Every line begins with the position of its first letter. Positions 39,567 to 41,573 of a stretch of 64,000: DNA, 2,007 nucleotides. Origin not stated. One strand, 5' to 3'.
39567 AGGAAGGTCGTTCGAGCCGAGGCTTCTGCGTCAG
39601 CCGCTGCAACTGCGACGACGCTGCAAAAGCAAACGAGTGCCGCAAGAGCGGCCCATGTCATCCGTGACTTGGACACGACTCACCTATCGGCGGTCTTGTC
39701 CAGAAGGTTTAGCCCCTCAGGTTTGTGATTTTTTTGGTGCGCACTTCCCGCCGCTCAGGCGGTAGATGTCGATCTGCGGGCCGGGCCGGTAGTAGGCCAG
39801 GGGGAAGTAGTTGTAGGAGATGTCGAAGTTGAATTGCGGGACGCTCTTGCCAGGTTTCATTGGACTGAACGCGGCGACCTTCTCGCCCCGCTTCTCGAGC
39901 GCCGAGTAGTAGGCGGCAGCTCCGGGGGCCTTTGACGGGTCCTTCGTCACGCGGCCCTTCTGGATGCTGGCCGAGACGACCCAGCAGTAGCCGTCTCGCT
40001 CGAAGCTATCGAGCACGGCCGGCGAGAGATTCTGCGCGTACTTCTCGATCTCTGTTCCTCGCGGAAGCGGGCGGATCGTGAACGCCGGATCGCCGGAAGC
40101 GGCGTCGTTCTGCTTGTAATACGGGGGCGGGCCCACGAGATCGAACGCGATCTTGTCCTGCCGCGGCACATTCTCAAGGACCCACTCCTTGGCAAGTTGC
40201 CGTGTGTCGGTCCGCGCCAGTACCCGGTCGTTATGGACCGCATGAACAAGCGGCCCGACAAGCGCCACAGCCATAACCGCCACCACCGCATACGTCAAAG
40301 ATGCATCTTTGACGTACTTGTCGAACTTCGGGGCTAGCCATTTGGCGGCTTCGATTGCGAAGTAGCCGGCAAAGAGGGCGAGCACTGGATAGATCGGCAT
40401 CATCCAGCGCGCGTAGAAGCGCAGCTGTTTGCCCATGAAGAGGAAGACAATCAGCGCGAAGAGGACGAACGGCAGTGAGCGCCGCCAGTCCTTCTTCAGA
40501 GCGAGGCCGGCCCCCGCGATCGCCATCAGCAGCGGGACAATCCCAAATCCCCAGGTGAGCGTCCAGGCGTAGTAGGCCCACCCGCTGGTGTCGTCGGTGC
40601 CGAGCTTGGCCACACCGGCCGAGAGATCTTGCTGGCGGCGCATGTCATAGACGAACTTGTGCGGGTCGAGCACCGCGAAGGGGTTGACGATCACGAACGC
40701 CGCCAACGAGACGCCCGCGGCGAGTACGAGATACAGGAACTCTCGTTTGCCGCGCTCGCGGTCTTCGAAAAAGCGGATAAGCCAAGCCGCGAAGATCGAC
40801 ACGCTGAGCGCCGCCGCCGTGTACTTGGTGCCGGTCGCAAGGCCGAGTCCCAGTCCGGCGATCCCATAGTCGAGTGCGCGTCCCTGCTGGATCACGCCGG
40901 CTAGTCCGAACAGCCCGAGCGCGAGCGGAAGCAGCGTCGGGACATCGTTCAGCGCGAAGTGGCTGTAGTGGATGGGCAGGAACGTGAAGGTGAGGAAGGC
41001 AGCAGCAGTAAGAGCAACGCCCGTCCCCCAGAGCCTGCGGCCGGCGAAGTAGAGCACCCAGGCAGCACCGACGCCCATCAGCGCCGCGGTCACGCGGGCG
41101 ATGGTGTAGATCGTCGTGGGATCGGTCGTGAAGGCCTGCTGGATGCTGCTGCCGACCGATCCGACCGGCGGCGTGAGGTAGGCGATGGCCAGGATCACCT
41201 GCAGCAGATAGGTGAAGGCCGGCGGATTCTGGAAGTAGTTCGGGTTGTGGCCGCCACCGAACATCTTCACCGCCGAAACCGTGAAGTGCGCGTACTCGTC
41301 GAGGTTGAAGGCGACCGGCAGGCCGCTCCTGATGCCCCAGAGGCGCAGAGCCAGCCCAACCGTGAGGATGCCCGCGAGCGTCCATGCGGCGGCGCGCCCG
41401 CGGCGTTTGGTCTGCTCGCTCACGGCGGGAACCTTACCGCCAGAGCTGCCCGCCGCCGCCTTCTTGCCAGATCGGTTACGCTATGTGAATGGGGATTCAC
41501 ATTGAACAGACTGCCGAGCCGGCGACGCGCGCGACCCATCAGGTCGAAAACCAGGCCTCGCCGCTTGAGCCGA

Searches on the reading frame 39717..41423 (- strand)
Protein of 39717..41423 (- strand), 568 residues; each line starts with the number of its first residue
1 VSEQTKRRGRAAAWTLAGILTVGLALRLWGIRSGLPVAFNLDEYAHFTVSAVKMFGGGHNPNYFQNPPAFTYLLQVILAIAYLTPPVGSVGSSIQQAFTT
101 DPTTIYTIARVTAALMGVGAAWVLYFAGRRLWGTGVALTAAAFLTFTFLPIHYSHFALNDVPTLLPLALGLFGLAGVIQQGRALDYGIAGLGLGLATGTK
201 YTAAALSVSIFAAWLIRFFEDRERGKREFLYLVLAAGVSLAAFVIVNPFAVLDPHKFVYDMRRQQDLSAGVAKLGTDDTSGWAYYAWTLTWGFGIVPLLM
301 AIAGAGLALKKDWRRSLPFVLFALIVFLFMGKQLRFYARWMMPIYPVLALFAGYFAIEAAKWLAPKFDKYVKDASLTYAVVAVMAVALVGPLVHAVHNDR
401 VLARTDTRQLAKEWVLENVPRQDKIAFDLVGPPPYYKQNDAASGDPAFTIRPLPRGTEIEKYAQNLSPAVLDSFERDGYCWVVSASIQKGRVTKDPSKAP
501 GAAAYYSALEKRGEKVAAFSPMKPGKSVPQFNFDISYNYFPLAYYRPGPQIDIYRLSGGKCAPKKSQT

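Call 12: search_protein_families(library=pfam, proteins=[window:39717-41423:-], max_evalue=0.001)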
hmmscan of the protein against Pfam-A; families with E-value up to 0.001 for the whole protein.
window:39717-41423:- (568 aa): 3 families
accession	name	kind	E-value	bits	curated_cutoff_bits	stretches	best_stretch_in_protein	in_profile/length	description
PF13231.12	PMT_2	-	1.6e-11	45.1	26.1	1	109-242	24-155/160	Dolichyl-phosphate-mannose-protein mannosyltransferase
PF02366.24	PMT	-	1.4e-07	31.8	22.7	1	67-220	46-202/245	Dolichyl-phosphate-mannose-protein mannosyltransferase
PF03901.23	Glyco_transf_22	-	0.00047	19.9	23.8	0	280-394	255-363/414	Alg9-like mannosyltransferase family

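Call 37: search_protein_families(library=ncbifam, proteins=[window:39717-41423:-], max_evalue=0.01)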
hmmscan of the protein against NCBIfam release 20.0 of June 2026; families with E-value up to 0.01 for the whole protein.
window:39717-41423:- (568 aa): 1 family
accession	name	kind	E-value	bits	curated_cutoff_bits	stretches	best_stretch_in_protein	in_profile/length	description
TIGR04154.1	archaeo_STT3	subfamily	2.9e-06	25.9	450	1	99-146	88-135/831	oligosaccharyl transferase, archaeosortase A system-associated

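Call 59: search_solved_structures(query=window:39717-41423:-, max_evalue=1)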
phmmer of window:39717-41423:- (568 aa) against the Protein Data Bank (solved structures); distinct sequences matched with E-value up to 1: 1.
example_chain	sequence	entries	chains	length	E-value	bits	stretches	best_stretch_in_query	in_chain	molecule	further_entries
8vfv_H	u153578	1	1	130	0.43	12.2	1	98-141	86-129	B16_d77.5 mouse Fab heavy chain Fv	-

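Call 60: search_protein_families(library=pfam, proteins=[window:39717-41423:-], max_evalue=5)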
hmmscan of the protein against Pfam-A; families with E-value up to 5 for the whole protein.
window:39717-41423:- (568 aa): 5 families
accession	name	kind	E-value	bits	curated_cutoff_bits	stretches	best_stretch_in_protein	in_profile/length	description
PF13231.12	PMT_2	-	1.6e-11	45.1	26.1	1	109-242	24-155/160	Dolichyl-phosphate-mannose-protein mannosyltransferase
PF02366.24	PMT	-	1.4e-07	31.8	22.7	1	67-220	46-202/245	Dolichyl-phosphate-mannose-protein mannosyltransferase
PF03901.23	Glyco_transf_22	-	0.00047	19.9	23.8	2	280-394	255-363/414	Alg9-like mannosyltransferase family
PF13425.11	O-antigen_lig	-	0.14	11.4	31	1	190-245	206-263/462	O-antigen ligase like membrane protein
PF20077.4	CcmD_alt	-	0.59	10.7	23.5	1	378-404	33-59/61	CcmD family protein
